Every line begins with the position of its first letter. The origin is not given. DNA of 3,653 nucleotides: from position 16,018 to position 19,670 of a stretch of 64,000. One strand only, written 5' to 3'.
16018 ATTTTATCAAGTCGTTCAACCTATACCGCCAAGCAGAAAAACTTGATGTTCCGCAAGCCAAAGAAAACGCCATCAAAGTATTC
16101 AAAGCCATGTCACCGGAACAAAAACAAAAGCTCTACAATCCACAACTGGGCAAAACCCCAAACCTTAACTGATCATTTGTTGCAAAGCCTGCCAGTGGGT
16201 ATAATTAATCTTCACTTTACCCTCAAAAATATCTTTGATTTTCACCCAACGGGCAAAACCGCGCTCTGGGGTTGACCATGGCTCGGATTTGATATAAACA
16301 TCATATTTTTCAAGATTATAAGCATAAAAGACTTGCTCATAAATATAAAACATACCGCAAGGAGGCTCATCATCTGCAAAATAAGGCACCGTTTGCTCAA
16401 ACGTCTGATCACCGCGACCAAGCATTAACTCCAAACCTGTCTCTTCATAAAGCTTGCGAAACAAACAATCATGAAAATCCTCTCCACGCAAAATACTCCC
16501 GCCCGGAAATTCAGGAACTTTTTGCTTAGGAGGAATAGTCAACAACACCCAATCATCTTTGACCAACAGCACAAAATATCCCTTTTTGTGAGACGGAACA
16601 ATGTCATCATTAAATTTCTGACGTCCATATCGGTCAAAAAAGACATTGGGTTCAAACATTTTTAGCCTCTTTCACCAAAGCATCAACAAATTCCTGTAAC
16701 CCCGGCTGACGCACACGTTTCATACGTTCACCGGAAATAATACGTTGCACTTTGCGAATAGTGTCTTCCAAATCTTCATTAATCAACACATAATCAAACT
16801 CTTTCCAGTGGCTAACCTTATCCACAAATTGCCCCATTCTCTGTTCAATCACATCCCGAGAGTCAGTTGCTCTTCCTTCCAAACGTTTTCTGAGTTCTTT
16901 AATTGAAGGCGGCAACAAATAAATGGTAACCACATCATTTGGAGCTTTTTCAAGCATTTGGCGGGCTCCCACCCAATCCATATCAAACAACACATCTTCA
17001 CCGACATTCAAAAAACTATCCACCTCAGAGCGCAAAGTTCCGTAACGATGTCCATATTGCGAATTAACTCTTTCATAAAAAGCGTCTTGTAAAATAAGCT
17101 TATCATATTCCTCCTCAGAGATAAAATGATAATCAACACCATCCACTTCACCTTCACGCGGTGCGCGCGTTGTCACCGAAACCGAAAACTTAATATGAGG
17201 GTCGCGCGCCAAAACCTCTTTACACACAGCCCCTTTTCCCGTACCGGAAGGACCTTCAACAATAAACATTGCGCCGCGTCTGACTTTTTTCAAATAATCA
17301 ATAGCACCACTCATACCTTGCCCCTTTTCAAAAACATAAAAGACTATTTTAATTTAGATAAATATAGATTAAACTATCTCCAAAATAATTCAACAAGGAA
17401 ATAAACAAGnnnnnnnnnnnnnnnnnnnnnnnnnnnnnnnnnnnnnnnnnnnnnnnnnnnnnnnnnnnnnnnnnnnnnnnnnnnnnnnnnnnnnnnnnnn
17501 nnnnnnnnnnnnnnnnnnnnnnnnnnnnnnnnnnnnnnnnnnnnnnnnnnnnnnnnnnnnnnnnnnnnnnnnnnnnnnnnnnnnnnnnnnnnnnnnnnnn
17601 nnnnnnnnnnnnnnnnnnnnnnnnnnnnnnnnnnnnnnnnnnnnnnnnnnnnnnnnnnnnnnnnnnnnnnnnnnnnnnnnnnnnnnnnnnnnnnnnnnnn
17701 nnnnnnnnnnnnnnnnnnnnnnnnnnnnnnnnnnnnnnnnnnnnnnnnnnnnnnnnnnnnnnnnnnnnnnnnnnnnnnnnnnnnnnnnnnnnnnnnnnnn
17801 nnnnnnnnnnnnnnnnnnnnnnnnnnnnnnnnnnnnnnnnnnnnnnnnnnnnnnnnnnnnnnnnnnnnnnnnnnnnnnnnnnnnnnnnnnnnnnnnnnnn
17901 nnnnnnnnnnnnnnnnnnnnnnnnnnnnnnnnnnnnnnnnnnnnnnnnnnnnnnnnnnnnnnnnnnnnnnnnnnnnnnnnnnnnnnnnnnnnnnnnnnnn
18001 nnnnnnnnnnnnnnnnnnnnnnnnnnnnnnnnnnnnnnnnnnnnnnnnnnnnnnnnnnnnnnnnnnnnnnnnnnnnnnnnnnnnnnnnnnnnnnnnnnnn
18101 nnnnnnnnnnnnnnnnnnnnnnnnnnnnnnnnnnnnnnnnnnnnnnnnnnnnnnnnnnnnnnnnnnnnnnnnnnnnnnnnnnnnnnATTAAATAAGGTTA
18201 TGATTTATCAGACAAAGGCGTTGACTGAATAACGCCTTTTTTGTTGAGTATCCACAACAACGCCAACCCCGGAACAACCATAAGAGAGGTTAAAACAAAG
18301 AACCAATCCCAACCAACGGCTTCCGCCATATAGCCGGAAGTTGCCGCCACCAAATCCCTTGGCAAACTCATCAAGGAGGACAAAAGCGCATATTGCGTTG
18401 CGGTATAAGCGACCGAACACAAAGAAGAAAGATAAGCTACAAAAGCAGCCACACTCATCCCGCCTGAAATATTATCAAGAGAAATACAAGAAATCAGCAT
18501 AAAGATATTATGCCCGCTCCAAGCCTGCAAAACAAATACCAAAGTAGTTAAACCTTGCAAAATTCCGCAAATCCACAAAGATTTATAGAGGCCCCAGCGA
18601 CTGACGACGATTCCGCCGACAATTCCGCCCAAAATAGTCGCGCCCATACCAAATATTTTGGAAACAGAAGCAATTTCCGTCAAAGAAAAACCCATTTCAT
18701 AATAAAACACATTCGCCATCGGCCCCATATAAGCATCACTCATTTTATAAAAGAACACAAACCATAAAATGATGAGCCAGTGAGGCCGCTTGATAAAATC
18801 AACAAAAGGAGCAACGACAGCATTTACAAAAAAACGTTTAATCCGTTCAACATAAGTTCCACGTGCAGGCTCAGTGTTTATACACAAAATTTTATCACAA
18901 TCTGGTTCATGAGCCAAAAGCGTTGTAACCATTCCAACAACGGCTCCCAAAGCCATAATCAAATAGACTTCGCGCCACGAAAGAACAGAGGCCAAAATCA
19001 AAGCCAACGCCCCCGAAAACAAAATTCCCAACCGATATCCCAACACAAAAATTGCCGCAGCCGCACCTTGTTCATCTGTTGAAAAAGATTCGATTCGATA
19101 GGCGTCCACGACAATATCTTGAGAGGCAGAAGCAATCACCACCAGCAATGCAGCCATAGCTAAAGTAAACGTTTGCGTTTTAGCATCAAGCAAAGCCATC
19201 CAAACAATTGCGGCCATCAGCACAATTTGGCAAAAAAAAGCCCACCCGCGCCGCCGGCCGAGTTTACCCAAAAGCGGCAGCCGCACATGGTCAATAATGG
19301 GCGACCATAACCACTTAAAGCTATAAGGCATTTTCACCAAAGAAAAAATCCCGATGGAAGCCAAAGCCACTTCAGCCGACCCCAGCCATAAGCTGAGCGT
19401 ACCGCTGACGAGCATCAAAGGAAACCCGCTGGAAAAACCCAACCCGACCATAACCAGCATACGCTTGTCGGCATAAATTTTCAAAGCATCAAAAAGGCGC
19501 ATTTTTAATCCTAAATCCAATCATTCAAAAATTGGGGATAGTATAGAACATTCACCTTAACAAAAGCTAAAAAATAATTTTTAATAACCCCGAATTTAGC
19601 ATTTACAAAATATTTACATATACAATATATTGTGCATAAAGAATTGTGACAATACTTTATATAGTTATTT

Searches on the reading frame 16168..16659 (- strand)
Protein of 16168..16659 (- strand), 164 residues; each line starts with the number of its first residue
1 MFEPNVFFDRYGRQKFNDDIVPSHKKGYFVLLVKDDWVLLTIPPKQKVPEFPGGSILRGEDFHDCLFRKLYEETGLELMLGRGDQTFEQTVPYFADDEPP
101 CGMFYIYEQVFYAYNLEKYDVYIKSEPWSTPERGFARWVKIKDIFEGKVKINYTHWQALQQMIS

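Call 66: search_protein_families(library=pfam, proteins=[window:16168-16659:-], max_evalue=0.00001)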
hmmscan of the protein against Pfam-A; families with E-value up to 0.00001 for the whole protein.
window:16168-16659:- (164 aa): 1 family
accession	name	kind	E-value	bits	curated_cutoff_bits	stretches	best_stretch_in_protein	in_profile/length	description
PF00293.34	NUDIX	-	2.7e-08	34.3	21.1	1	30-144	17-118/134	NUDIX domain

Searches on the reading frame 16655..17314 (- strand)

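Call 66: search_protein_families(library=pfam, proteins=[window:16655-17314:-], max_evalue=0.00001)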
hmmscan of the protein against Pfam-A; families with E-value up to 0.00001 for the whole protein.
window:16655-17314:- (220 aa): 1 family
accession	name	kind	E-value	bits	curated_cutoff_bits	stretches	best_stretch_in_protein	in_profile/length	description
PF00625.27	Guanylate_kin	-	7.6e-42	143.5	25.2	1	17-194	5-180/182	Guanylate kinase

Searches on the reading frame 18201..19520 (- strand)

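Call 66: search_protein_families(library=pfam, proteins=[window:18201-19520:-], max_evalue=0.00001)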
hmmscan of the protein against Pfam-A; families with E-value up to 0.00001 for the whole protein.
window:18201-19520:- (440 aa): 2 families
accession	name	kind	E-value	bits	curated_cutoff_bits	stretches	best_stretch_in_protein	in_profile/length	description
PF07690.21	MFS_1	-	2e-31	109.6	33.4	2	83-386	55-341/347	Major Facilitator Superfamily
PF13000.13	Acatn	-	2.7e-14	53.1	23.7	1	23-178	4-179/546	Acetyl-coenzyme A transporter 1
